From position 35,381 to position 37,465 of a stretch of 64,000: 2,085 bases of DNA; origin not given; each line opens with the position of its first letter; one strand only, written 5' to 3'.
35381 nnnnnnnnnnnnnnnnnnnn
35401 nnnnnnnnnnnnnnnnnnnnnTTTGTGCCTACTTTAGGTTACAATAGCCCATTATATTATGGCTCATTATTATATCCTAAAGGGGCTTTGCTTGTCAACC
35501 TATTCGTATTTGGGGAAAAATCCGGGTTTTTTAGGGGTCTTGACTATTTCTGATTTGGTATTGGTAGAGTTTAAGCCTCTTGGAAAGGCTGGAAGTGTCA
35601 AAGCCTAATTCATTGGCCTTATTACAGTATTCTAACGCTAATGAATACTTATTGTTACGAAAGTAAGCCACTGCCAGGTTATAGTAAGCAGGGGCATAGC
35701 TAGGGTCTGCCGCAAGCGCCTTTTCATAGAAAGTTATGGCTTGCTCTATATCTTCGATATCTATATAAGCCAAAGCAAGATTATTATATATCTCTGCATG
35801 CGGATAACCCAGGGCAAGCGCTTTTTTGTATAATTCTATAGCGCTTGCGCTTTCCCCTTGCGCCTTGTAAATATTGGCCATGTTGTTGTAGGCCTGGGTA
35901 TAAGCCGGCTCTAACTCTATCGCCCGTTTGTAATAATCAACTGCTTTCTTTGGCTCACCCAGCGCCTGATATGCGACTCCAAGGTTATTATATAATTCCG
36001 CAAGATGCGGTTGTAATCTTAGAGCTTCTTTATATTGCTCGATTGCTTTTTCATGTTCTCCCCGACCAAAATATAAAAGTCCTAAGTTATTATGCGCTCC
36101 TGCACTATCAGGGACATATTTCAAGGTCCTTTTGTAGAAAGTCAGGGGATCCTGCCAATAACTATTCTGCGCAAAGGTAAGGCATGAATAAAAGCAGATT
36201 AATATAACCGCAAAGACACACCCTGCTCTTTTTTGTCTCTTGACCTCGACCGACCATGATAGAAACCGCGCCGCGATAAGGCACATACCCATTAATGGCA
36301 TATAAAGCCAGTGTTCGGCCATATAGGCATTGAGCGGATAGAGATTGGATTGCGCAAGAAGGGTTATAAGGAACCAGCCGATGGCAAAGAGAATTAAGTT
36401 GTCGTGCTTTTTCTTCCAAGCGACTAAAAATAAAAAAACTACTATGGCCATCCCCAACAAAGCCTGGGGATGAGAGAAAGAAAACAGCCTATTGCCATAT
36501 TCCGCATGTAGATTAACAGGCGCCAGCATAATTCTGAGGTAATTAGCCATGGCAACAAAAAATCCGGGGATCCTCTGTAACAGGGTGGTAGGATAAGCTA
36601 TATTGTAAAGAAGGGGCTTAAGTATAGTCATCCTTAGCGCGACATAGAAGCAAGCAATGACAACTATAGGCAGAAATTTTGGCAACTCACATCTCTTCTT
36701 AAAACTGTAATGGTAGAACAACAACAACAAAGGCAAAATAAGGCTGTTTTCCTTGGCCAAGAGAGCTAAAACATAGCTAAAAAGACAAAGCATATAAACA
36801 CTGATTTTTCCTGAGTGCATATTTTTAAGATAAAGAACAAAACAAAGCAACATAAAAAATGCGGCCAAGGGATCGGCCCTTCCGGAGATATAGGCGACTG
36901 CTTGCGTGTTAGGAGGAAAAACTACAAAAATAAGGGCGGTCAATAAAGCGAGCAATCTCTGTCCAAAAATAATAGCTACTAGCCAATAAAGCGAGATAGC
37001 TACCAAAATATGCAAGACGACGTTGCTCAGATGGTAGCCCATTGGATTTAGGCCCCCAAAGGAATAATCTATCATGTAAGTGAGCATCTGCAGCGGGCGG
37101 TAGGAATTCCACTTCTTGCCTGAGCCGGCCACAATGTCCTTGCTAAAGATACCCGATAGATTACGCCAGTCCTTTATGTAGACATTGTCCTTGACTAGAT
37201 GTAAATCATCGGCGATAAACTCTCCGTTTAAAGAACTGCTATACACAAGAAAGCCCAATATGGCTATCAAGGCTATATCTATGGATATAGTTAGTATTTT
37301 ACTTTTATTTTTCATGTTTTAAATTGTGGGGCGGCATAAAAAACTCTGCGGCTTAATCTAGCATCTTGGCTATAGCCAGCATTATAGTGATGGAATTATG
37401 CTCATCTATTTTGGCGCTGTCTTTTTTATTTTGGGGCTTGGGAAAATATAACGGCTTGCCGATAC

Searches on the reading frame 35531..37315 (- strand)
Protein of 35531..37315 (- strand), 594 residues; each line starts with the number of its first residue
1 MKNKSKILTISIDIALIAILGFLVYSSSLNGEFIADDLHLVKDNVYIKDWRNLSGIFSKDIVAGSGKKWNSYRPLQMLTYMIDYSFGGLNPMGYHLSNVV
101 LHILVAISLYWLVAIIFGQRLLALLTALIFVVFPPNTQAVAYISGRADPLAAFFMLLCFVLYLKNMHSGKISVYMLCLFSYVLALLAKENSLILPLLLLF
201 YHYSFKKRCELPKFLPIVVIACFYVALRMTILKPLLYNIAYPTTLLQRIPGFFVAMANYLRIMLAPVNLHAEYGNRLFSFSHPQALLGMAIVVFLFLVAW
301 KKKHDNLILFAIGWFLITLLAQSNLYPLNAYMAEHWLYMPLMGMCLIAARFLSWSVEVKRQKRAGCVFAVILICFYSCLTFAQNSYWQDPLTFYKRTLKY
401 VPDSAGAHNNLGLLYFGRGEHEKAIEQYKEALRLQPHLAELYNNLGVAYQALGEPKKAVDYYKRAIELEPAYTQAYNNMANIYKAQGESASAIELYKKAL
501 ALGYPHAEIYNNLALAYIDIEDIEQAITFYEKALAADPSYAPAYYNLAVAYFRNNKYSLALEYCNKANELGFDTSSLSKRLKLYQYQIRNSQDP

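Call 19: search_protein_families(library=pfam, proteins=[window:35531-37315:-], max_evalue=0.0001)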
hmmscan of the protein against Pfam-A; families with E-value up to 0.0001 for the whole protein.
window:35531-37315:- (594 aa): 19 families
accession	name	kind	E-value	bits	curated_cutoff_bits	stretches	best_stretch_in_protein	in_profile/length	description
PF00515.34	TPR_1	-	1.1e-41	139.4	27.8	5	439-471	1-33/34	Tetratricopeptide repeat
PF07719.23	TPR_2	-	9.1e-34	113.2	27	3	439-471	1-33/34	Tetratricopeptide repeat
PF13414.12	TPR_11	-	2.7e-32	110.6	26.8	3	414-453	3-42/42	TPR repeat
PF13181.12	TPR_8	-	3.4e-32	108.3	25.7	3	439-471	1-33/34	Tetratricopeptide repeat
PF13431.12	TPR_17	-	1e-27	94.4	24.4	2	529-561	1-33/34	Tetratricopeptide repeat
PF13424.12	TPR_12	-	7.2e-27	93.8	30.1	3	404-468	2-74/77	Tetratricopeptide repeat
PF13432.12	TPR_16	-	2.9e-26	92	32.7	4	512-567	2-57/65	Tetratricopeptide repeat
PF13374.12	TPR_10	-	1.6e-20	72.9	27.5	1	439-467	2-30/42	Tetratricopeptide repeat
PF13428.12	TPR_14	-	1.6e-18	65.8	23.5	0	440-481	2-43/44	Tetratricopeptide repeat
PF13176.12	TPR_7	-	2.3e-17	62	27.9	0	442-469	2-29/36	Tetratricopeptide repeat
PF14559.12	TPR_19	-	2.5e-17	63.4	25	1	521-573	5-57/68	Tetratricopeptide repeat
PF13174.12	TPR_6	-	1e-10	41.9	26.3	0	445-470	6-31/33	Tetratricopeptide repeat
PF13371.12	TPR_9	-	1.3e-10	41.6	35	1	413-475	3-65/73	Tetratricopeptide repeat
PF24575.1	TPR_Slam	-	1.7e-07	32.1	35.2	0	521-560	61-100/104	Surface lipoprotein assembly modifier, N-terminal TPR repeats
PF12895.13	ANAPC3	-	2.4e-07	31.4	27.2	0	522-569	4-51/82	Anaphase-promoting complex, cyclosome, subunit 3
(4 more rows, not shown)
